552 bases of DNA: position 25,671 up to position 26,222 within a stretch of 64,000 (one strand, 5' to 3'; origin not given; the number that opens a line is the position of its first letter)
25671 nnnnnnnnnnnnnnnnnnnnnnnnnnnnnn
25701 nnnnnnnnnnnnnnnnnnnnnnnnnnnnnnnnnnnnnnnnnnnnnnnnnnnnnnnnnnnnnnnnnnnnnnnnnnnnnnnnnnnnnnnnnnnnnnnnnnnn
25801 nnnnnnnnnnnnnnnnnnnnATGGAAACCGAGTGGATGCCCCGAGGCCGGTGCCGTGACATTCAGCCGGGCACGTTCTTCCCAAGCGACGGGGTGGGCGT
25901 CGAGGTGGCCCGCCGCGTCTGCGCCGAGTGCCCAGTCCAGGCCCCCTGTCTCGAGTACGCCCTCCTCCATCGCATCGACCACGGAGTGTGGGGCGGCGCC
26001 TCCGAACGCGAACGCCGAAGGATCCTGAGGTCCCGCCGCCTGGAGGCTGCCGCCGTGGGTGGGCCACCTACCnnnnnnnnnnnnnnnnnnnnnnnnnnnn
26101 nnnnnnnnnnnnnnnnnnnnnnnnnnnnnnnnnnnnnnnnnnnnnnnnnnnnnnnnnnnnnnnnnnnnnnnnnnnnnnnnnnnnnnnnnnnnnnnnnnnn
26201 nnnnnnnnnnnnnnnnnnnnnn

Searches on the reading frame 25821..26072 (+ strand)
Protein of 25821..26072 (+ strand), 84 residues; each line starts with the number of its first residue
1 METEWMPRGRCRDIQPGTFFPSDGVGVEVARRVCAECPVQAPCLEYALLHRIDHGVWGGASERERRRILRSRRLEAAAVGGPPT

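Call 7: search_protein_families(library=ncbifam, proteins=[window:25821-26072:+], max_evalue=0.001)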
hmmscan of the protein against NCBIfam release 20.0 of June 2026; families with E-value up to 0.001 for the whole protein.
seq(84 aa): 0 families

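Call 8: search_protein_families(library=pfam, proteins=[window:25821-26072:+], max_evalue=0.001)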
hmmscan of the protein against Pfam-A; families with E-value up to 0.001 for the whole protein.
seq(84 aa): 1 family
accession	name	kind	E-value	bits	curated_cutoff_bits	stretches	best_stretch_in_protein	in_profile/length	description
PF02467.21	Whib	-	1.1e-21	77.5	23.6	1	5-67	1-64/65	Transcription factor WhiB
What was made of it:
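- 25821..26075 (+): whiB-like gene (84 aa). Shine-Dalgarno AGGAGG at 25806..25811. Pfam PF02467, E = 1.1e-21 (call 8).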

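Call 9: find_homologous_proteins(query=window:25821-26072:+, max_evalue=0.00001)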
Query seq(84 aa) (84 aa): 3873 proteins with E <= 0.00001 among 3875 candidates; the best 120 are listed.
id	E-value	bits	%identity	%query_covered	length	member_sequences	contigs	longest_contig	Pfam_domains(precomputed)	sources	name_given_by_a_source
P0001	4.2e-49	182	94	100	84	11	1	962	PF02467.22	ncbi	-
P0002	6.5e-44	166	91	94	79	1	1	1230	PF02467.22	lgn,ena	-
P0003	3.5e-43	163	89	94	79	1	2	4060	PF02467.22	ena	-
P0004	3.8e-43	163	90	94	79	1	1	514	PF02467.22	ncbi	-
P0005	7.5e-43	162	87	94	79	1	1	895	PF02467.22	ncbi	-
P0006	8.6e-43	162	90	93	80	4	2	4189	PF02467.22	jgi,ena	-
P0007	8.9e-43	162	89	94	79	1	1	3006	PF02467.22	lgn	-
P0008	1.7e-42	161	92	73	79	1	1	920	PF02467.22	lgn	-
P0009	1.7e-42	161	87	94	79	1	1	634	PF02467.22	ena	-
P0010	2.0e-42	161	92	73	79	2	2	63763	PF02467.22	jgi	jgi:WhiB family redox-sensing transcriptional regulator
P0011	2.7e-42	161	92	73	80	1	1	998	PF02467.22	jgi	jgi:WhiB family redox-sensing transcriptional regulator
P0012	4.1e-42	160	92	73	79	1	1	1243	PF02467.22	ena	-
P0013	4.5e-42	160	92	73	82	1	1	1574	PF02467.22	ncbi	-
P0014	7.7e-42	159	90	73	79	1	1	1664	PF02467.22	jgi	-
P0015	9.5e-42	159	80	100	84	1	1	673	PF02467.22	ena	-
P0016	1.1e-41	159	89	73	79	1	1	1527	PF02467.22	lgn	-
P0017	1.3e-41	158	90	73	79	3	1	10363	PF02467.22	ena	-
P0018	1.3e-41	158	90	73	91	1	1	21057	PF02467.22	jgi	-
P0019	1.8e-41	158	92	73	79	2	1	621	PF02467.22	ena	-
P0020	1.9e-41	158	84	96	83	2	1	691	PF02467.22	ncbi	-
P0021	2.2e-41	158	93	73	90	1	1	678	PF02467.22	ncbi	-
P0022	3.1e-41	157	85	98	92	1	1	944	PF02467.22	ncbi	-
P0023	3.7e-41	157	87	73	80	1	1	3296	PF02467.22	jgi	jgi:WhiB family redox-sensing transcriptional regulator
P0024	4.0e-41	157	89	73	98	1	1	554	PF02467.22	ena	-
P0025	1.9e-40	155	81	99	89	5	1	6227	PF02467.22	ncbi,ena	ncbi:MAG: WhiB family transcriptional regulator [Acidimicrobiales bacterium]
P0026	4.8e-39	150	83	93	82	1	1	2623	PF02467.22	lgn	-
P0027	6.3e-39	150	83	93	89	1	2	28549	PF02467.22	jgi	jgi:WhiB family redox-sensing transcriptional regulator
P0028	6.4e-39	150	83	93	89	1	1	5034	PF02467.22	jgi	jgi:WhiB family redox-sensing transcriptional regulator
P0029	2.4e-38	148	80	73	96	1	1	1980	PF02467.22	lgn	-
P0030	3.3e-38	147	82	73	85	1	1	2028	PF02467.22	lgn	-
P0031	3.6e-38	147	84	69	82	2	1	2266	PF02467.22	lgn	-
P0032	8.9e-38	146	80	73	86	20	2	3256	PF02467.22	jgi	jgi:WhiB family redox-sensing transcriptional regulator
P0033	1.3e-37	146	82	73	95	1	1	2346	PF02467.22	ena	-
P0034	2.2e-37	145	77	94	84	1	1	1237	PF02467.22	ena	-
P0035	2.6e-37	145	77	73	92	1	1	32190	PF02467.22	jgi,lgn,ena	-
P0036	2.6e-37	145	79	74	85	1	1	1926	PF02467.22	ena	-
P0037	2.7e-37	145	77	74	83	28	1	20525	PF02467.22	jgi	jgi:WhiB family redox-sensing transcriptional regulator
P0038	3.2e-37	144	77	73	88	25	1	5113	PF02467.22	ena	-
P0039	3.3e-37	144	79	73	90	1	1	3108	PF02467.22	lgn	-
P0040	3.4e-37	144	77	73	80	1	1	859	PF02467.22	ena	-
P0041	3.4e-37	144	80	73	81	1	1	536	PF02467.22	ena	-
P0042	4.4e-37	144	89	67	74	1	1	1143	PF02467.22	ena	-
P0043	4.5e-37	144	77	73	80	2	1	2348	PF02467.22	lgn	-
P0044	4.8e-37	144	79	73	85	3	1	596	PF02467.22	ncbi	-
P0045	5.2e-37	144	77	73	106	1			PF02467.22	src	-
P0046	6.0e-37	143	80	73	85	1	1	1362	PF02467.22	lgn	-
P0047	7.4e-37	143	73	71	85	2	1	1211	PF02467.22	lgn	-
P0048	9.0e-37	143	77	71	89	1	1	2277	PF02467.22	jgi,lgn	jgi:WhiB family redox-sensing transcriptional regulator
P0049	9.2e-37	143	79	73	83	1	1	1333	PF02467.22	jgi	jgi:WhiB family redox-sensing transcriptional regulator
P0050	9.7e-37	143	82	73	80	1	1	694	PF02467.22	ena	-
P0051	1.0e-36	143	79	73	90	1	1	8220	PF02467.22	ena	-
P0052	1.0e-36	143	74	73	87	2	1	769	PF02467.22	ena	-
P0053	1.3e-36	142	77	74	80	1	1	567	PF02467.22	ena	-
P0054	1.4e-36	142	76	99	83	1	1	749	PF02467.22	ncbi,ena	-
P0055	1.4e-36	142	75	73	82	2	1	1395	PF02467.22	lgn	-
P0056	1.4e-36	142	78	93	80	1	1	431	PF02467.22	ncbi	-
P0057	1.5e-36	142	82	93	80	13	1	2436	PF02467.22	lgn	-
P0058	1.6e-36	142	74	73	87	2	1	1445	PF02467.22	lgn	-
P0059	1.9e-36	142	80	73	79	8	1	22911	PF02467.22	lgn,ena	-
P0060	1.9e-36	142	75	73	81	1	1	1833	PF02467.22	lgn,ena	-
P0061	2.1e-36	142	75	73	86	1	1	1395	PF02467.22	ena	-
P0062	2.3e-36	142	77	73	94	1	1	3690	PF02467.22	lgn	-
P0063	2.4e-36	142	74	73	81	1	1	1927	PF02467.22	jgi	jgi:WhiB family redox-sensing transcriptional regulator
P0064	2.4e-36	142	76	93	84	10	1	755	PF02467.22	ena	-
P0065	2.7e-36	141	74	73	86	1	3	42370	PF02467.22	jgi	jgi:WhiB family transcriptional regulator, redox-sensing transcriptional regulator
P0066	2.8e-36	141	72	73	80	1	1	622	PF02467.22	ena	-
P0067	2.9e-36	141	77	74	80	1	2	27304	PF02467.22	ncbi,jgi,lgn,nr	ncbi:MAG: putative WhiB family transcriptional regulator [Acidimicrobiales bacterium]|jgi:WhiB famil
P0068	3.5e-36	141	79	73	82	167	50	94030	PF02467.22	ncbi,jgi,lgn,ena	jgi:WhiB family redox-sensing transcriptional regulator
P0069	3.7e-36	141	76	74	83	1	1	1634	PF02467.22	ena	-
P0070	3.8e-36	141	74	73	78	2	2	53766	PF02467.22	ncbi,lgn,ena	-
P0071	4.1e-36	141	79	73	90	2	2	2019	PF02467.22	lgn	-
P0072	4.1e-36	141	81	74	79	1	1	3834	PF02467.22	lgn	-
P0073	4.1e-36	141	75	73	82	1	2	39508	PF02467.22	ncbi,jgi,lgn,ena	-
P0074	4.4e-36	141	79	95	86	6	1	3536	PF02467.22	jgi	jgi:WhiB family redox-sensing transcriptional regulator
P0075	4.5e-36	141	80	73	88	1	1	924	PF02467.22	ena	-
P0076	4.5e-36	141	74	73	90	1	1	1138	PF02467.22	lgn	-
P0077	4.8e-36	141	80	73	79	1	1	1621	PF02467.22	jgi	jgi:WhiB family redox-sensing transcriptional regulator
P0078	4.8e-36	141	77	73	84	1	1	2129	PF02467.22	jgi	jgi:WhiB family redox-sensing transcriptional regulator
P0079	4.9e-36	141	77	73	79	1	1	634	PF02467.22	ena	-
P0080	5.2e-36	140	74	73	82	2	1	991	PF02467.22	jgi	jgi:WhiB family transcriptional regulator, redox-sensing transcriptional regulator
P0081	5.3e-36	140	77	73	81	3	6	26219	PF02467.22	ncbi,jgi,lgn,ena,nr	ncbi:MAG TPA: WhiB family transcriptional regulator [Acidimicrobiales bacterium]|jgi:WhiB family red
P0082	5.9e-36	140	77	73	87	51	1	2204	PF02467.22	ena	-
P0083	6.0e-36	140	79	73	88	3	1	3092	PF02467.22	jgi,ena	-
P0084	6.1e-36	140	78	93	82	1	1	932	PF02467.22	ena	-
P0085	6.2e-36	140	74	73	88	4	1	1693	PF02467.22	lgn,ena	-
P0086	6.7e-36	140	75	73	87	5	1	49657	PF02467.22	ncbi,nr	ncbi:MAG: WhiB family transcriptional regulator [Acidobacteria bacterium]|nr:WhiB family transcripti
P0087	6.8e-36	140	77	73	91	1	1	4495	PF02467.22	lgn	-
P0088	6.9e-36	140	75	73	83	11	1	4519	PF02467.22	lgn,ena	-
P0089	6.9e-36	140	73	94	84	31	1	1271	PF02467.22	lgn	-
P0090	6.9e-36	140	74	73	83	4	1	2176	PF02467.22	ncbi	-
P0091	7.3e-36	140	79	73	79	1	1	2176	PF02467.22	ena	-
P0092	7.9e-36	140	81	76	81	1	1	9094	PF02467.22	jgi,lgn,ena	jgi:WhiB family redox-sensing transcriptional regulator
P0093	8.0e-36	140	79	73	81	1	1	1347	PF02467.22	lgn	-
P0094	8.2e-36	140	75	70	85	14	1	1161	PF02467.22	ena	-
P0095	8.4e-36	140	80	73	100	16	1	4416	PF02467.22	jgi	-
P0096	8.6e-36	140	75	73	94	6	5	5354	PF02467.22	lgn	-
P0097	8.7e-36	140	79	73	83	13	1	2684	PF02467.22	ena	-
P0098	9.2e-36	140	75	73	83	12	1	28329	PF02467.22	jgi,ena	-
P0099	9.2e-36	140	77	74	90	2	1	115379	PF02467.22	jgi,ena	-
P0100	9.4e-36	140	74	74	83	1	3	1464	PF02467.22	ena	-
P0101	9.5e-36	140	74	96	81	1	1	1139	PF02467.22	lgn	-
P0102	9.5e-36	140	75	71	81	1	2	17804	PF02467.22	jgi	jgi:WhiB family transcriptional regulator, redox-sensing transcriptional regulator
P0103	1.0e-35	140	77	73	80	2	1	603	PF02467.22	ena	-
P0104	1.0e-35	140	80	73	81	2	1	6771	PF02467.22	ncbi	-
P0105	1.0e-35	140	77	73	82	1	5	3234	PF02467.22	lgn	-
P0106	1.1e-35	139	77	73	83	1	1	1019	PF02467.22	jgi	jgi:WhiB family transcriptional regulator, redox-sensing transcriptional regulator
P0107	1.2e-35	139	77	73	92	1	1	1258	PF02467.22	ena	-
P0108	1.3e-35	139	75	73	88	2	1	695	PF02467.22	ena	-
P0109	1.4e-35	139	75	73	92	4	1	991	PF02467.22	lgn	-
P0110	1.4e-35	139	74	95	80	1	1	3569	PF02467.22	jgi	jgi:WhiB family transcriptional regulator, redox-sensing transcriptional regulator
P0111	1.5e-35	139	79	74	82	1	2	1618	PF02467.22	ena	-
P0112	1.6e-35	139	77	96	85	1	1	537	PF02467.22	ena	-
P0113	1.7e-35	139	74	73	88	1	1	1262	PF02467.22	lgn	-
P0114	1.7e-35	139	75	71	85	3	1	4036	PF02467.22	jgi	jgi:WhiB family redox-sensing transcriptional regulator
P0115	1.7e-35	139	77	73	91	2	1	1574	PF02467.22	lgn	-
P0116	1.7e-35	139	77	73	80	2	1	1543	PF02467.22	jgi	jgi:WhiB family redox-sensing transcriptional regulator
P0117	1.8e-35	139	72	73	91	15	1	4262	PF02467.22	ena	-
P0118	1.8e-35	139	78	94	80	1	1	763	PF02467.22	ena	-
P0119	2.0e-35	139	72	98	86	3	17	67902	PF02467.22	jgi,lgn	jgi:WhiB family redox-sensing transcriptional regulator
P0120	2.0e-35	139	77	73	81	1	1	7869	PF02467.22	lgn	-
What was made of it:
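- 25821..26075 (+): 3873 homologues, those named being mostly Acidimicrobiales (call 9).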

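Call 12: find_related_loci(query=A1, collection=genome_contigs, flank=6000)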
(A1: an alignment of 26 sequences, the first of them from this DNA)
Query A1 (84 aa) in genome_contigs; peptide patterns used: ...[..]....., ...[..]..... (x = any residue, [..] = any of these).
600 stretches matched a pattern (row limit reached: there are more); 595 encode a relative of the query (tblastn E <= 1e-3); the best 80 are kept; 80 distinct loci.
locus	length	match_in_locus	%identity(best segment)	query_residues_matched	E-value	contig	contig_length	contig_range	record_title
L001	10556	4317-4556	70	1-83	5e-35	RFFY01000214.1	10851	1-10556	MAG: Actinomyces sp. isolate J010 k99_198176, whole genome shotgun sequence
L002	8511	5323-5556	69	1-78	7e-35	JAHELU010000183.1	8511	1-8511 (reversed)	MAG: Acidimicrobiales bacterium isolate Ww635 NODE_30569_length_8511_cov_2.868057, whole genome shotgun sequence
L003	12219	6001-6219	74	1-73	1e-34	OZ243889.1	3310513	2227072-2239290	MAG: Acidimicrobiales bacterium isolate 5ddc0ae0-5968-44bb-aeef-ba4787dcb695 genome assembly, chromosome: 1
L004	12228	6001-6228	70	1-76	2e-34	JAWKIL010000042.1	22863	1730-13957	MAG: Acidimicrobiales bacterium isolate BC2.78 BC2.78.fa-42, whole genome shotgun sequence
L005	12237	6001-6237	66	1-79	3e-34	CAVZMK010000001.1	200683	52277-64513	MAG: uncultured Microthrixaceae bacterium isolate MFD02134.bin.2.228 genome assembly, contig: contig_109521, whole genom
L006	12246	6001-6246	65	1-82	6e-34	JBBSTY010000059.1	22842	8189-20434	MAG: Acidimicrobiales bacterium isolate SVL2_sbin.32 SVL2_sbin.32_k141_112373_L_22842_cov_12.0000, whole genome shotgun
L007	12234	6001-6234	67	1-78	6e-34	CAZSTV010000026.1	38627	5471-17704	MAG TPA_asm: uncultured Acidimicrobiaceae bacterium isolate SRP268394_co1_97 genome assembly, contig: NODE_1709_length_3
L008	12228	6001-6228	67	1-76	2e-33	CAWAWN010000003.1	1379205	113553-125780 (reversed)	MAG: uncultured Microthrixaceae bacterium isolate MFD05502.bin.2.91 genome assembly, contig: contig_9400, whole genome s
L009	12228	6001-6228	70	1-76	1e-33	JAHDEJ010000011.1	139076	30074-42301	MAG: Acidimicrobiales bacterium isolate MAG-179 RZ_324, whole genome shotgun sequence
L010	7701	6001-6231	71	1-77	1e-33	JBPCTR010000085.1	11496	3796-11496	MAG: Acidimicrobiales bacterium isolate MAG_seacave_88 S1Ck127_7211996, whole genome shotgun sequence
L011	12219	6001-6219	70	1-73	2e-33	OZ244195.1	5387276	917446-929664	MAG: Acidimicrobiales bacterium isolate 87519b6a-d5ff-410c-9faf-bc6ff523b0ec genome assembly, chromosome: 1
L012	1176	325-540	72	1-72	6e-34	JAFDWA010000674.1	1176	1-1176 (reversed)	MAG: Actinomycetota bacterium isolate SZAS-1 LIN-647__674__length-1176, whole genome shotgun sequence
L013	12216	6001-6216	72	1-72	4e-33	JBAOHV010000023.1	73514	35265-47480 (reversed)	MAG: Microthrixaceae bacterium isolate AS_Ams2_Bin26 np1-np2_contig_39309, whole genome shotgun sequence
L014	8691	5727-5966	68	1-80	2e-33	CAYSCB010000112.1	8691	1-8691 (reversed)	MAG TPA_asm: uncultured Aquihabitans sp. isolate binchicken_co74_74 genome assembly, contig: NODE_15615_length_8691_cov_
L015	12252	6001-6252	74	1-84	4e-33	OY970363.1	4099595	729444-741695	MAG: uncultured Actinomycetes bacterium isolate MFD04212.bin.c.7 genome assembly, chromosome: 1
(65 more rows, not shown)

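Call 16: find_encoding_contigs(protein=P0010, flank=6000, max_places=4)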
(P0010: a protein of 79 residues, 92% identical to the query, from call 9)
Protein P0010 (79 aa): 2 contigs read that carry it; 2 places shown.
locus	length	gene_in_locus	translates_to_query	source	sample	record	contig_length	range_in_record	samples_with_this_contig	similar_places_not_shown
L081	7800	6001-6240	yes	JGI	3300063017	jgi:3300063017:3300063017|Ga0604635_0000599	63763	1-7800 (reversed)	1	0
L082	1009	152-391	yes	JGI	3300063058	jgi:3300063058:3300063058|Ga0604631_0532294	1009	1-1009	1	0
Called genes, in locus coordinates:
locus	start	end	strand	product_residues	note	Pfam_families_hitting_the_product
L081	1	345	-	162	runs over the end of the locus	PF00293:NUDIX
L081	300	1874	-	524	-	PF01928:CYTH, PF05235:CHAD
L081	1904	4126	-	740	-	PF13089:PP_kinase_N, PF02503:PP_kinase, PF17941:PP_kinase_C_1, PF13091:PLDc_2 (faint), PF13090:PP_kinase_C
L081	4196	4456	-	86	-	-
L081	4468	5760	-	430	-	PF00089:Trypsin, PF13365:Trypsin_2, PF13180:PDZ_2, PF17820:PDZ_6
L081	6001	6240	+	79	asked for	PF02467:Whib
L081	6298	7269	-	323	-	-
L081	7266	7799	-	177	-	?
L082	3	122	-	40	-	?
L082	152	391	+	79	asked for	PF02467:Whib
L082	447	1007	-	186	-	?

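Call 17: find_encoding_contigs(protein=P0018, flank=6000, max_places=4)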
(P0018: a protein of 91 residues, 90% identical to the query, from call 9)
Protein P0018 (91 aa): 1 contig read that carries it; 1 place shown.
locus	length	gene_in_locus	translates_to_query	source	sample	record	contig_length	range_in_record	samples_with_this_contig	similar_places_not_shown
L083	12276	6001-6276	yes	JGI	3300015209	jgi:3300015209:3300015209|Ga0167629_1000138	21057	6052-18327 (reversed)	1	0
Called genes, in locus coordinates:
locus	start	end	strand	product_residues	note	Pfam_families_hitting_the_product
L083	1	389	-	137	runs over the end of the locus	PF00293:NUDIX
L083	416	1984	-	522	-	PF01928:CYTH, PF05235:CHAD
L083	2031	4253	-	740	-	PF13089:PP_kinase_N, PF02503:PP_kinase, PF17941:PP_kinase_C_1, PF13091:PLDc_2 (weak), PF13090:PP_kinase_C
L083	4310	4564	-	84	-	-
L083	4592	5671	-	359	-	PF00089:Trypsin, PF13365:Trypsin_2, PF00595:PDZ, PF13180:PDZ_2, PF17820:PDZ_6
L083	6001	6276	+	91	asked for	PF02467:Whib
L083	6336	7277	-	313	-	-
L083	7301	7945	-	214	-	PF13490:zf-HC2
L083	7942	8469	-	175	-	PF04542:Sigma70_r2, PF08281:Sigma70_r4_2, PF04545:Sigma70_r4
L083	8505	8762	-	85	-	-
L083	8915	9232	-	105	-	PF02467:Whib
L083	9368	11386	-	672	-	PF27532:Mb0984_helical, PF27098:Rv0959_3rd, PF13519:VWA_2 (weak)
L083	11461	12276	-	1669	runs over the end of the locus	PF04234:CopC (faint), PF13313:DUF4082, PF13205:Big_5, PF13313:DUF4082, PF16656:Pur_ac_phosph_N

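Call 18: find_encoding_contigs(protein=P0017, flank=6000, max_places=4)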
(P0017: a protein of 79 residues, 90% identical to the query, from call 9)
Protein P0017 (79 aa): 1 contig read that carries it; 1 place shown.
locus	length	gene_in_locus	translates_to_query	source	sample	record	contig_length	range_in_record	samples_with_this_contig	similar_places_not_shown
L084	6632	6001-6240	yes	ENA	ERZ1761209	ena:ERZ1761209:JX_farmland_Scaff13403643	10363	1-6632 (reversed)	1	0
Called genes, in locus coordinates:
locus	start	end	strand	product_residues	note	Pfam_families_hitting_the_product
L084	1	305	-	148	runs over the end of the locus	PF00293:NUDIX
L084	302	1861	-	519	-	PF01928:CYTH, PF05235:CHAD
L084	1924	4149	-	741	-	PF13089:PP_kinase_N, PF02503:PP_kinase, PF17941:PP_kinase_C_1, PF13091:PLDc_2 (faint), PF13090:PP_kinase_C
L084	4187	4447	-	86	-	-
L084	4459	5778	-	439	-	PF00089:Trypsin, PF13365:Trypsin_2, PF00595:PDZ (weak), PF13180:PDZ_2, PF17820:PDZ_6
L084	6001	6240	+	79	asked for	PF02467:Whib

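Call 19: find_encoding_contigs(protein=P0006, flank=6000, max_places=4)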
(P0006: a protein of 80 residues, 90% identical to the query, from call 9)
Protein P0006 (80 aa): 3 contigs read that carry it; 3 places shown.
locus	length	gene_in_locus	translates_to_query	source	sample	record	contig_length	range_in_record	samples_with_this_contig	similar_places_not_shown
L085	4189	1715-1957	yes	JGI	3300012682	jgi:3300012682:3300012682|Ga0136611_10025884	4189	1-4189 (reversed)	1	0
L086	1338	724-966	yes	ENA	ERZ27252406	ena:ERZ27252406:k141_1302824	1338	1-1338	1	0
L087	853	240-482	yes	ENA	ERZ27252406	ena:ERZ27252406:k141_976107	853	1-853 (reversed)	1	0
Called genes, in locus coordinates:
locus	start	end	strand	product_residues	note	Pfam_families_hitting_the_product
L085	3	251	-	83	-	?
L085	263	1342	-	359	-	PF00089:Trypsin, PF13365:Trypsin_2, PF00595:PDZ (weak), PF13180:PDZ_2, PF17820:PDZ_6 (weak)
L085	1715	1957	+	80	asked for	PF02467:Whib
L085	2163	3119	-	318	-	-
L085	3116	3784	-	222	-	PF13490:zf-HC2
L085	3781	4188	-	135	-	?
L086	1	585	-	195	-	?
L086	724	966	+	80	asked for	PF02467:Whib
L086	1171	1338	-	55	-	?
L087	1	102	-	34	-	?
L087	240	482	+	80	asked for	PF02467:Whib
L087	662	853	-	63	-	?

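Call 20: find_encoding_contigs(protein=P0003, flank=6000, max_places=4)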
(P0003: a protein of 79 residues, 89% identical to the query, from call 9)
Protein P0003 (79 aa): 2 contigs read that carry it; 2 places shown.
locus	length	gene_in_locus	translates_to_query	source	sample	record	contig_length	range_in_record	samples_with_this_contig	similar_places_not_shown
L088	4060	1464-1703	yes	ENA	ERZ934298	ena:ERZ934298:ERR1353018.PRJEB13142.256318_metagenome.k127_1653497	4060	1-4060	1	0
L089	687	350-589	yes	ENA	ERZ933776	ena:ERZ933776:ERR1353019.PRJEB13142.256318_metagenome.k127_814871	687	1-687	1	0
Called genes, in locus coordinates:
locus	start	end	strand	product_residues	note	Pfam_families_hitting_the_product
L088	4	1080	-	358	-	PF00089:Trypsin, PF13365:Trypsin_2, PF00595:PDZ (weak), PF13180:PDZ_2, PF17820:PDZ_6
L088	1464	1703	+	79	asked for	PF02467:Whib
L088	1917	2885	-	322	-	-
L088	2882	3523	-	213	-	PF13490:zf-HC2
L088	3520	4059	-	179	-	?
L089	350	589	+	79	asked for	PF02467:Whib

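Call 21: find_encoding_contigs(protein=P0025, flank=6000, max_places=4)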
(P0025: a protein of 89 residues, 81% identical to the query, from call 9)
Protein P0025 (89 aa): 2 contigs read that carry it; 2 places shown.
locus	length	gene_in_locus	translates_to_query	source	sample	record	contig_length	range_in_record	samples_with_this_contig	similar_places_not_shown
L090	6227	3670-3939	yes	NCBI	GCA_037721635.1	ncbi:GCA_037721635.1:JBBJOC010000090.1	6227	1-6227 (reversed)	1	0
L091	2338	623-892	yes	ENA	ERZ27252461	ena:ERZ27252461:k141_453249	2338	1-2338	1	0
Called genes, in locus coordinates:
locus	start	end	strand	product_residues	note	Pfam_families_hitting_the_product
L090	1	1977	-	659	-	PF13089:PP_kinase_N, PF02503:PP_kinase, PF17941:PP_kinase_C_1, PF13091:PLDc_2 (weak), PF13090:PP_kinase_C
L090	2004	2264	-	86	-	-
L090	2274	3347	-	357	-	PF00089:Trypsin, PF13365:Trypsin_2, PF00595:PDZ (weak), PF13180:PDZ_2, PF17820:PDZ_6 (weak)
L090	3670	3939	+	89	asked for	PF02467:Whib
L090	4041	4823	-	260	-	PF13490:zf-HC2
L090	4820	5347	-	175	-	PF04542:Sigma70_r2, PF08281:Sigma70_r4_2, PF04545:Sigma70_r4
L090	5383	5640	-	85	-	PF02416:TatA_B_E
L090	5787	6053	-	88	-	PF02467:Whib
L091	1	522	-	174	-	?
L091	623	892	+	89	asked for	PF02467:Whib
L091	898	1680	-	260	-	PF13490:zf-HC2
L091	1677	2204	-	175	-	PF04542:Sigma70_r2, PF08281:Sigma70_r4_2, PF04545:Sigma70_r4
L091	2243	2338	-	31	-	?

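Call 22: find_encoding_contigs(protein=P0027, flank=6000, max_places=4)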
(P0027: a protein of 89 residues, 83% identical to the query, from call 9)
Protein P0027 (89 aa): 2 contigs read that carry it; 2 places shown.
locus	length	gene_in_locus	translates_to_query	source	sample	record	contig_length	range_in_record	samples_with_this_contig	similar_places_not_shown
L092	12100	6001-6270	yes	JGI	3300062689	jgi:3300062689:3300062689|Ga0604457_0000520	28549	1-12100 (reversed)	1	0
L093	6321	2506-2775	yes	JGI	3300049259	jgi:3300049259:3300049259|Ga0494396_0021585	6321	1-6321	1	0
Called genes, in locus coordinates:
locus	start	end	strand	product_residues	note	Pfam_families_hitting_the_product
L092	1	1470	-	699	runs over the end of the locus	PF13089:PP_kinase_N, PF02503:PP_kinase, PF17941:PP_kinase_C_1, PF13091:PLDc_2 (faint), PF13090:PP_kinase_C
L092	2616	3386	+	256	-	PF03976:PPK2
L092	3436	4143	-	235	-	PF01975:SurE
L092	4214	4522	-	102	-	-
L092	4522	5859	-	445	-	PF00089:Trypsin, PF10459:Peptidase_S46 (faint), PF13365:Trypsin_2, PF00595:PDZ, PF13180:PDZ_2, PF17820:PDZ_6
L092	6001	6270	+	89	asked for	PF02467:Whib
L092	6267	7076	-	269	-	PF13490:zf-HC2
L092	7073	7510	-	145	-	PF04542:Sigma70_r2, PF08281:Sigma70_r4_2, PF04545:Sigma70_r4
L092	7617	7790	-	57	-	PF02416:TatA_B_E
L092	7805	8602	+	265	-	PF07837:FTCD_N, PF02971:FTCD (weak)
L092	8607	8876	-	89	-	PF02467:Whib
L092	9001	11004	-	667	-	PF27532:Mb0984_helical, PF27098:Rv0959_3rd, PF13519:VWA_2 (weak)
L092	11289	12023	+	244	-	PF01149:Fapy_DNA_glyco, PF06831:H2TH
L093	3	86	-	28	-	?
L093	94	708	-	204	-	PF01865:PhoU_div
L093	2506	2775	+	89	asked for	PF02467:Whib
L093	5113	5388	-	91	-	PF02467:Whib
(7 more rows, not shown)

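Call 30: search_solved_structures(query=window:25821-26072:+, max_evalue=0.01, show_alignments=2)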
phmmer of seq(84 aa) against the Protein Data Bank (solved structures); distinct sequences matched with E-value up to 0.01: 9.
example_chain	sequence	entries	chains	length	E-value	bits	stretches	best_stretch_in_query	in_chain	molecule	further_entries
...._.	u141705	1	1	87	1.1e-16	64.2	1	2-70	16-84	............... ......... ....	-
8dy7_H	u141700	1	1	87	1.1e-16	64.1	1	2-70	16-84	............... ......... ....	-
5oay_A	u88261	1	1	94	5.6e-13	52.4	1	4-73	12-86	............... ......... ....1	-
6ono_A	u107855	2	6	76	1.2e-12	51.3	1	4-70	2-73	Transcription regulator WhiB1 | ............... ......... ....1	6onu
7f7n_A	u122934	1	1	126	1.2e-10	44.8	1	4-71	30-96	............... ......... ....4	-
8cyf_A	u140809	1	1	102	1.3e-07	35.2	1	4-71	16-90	Redox- and pH-responsive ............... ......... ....3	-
8cwr_A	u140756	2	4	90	1.7e-07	34.8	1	4-70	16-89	Redox- and pH-responsive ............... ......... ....3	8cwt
7kif_Z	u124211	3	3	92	3.3e-07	33.9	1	7-60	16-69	Probable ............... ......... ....7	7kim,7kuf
7kug_A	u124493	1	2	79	3.7e-07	33.7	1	7-60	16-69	Probable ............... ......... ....7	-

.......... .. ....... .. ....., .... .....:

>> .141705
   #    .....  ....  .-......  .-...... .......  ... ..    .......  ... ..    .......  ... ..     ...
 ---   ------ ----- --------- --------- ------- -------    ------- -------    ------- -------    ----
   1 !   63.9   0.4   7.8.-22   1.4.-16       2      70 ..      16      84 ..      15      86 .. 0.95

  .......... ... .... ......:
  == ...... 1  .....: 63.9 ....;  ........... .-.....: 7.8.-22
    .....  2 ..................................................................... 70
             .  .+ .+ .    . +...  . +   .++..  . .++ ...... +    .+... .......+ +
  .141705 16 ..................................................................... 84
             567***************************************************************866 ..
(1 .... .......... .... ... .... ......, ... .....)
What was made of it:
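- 25821..26075 (+): Closest solved structures are Streptomyces WhiB, then WhiB1 (call 30).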
